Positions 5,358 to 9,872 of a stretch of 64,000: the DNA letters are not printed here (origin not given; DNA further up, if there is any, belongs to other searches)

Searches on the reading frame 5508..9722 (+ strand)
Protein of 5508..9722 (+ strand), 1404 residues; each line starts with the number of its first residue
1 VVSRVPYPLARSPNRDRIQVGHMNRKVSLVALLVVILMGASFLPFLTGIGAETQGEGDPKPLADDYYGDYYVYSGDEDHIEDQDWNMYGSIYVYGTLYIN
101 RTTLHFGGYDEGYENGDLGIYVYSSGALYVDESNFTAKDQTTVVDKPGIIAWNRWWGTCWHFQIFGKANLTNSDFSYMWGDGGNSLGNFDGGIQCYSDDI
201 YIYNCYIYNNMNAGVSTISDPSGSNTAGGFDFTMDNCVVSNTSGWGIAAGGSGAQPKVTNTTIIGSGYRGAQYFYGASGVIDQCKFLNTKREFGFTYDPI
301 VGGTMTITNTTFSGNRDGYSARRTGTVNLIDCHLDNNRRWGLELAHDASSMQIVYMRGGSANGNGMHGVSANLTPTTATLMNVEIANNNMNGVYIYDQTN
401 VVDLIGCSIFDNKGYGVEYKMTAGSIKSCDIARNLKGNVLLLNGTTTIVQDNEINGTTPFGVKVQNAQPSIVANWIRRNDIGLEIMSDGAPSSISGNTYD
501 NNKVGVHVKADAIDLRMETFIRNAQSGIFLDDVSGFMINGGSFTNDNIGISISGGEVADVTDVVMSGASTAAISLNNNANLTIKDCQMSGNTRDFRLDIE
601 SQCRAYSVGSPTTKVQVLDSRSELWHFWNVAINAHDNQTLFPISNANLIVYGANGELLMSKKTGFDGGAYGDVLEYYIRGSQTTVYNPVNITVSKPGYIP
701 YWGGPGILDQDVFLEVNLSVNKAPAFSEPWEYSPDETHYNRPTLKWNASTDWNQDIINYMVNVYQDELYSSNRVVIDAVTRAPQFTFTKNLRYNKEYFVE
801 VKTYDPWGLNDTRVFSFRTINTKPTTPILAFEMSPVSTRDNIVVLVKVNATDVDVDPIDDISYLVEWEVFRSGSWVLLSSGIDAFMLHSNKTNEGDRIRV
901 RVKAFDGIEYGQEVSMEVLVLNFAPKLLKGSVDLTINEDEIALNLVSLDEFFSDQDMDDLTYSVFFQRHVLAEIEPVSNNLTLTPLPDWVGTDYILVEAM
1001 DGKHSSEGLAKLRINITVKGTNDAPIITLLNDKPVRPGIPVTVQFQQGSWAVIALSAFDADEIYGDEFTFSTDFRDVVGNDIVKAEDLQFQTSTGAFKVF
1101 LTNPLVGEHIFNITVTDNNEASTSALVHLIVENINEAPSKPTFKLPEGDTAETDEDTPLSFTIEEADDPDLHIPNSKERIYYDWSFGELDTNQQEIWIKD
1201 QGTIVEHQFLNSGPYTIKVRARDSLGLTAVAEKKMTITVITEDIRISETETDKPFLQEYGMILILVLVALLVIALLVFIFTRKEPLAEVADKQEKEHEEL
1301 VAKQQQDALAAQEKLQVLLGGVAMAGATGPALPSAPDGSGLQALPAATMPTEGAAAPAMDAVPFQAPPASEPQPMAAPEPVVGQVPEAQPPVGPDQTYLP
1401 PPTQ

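Call 53: search_protein_families(library=pfam, proteins=[window:5508-9722:+], max_evalue=0.00001)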
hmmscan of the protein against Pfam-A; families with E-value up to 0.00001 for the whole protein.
window:5508-9722:+ (1404 aa): 3 families
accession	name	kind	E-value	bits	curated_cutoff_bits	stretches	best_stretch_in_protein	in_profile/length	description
PF13229.12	Beta_helix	-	6.5e-29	101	25.9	2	375-510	7-146/158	Right handed beta helix region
PF05048.19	NosD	-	2e-11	44.2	23.6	0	411-511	57-158/212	Periplasmic copper-binding protein (NosD)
PF17963.7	Big_9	-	4e-08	34.5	23.6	0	933-1005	10-80/89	Bacterial Ig domain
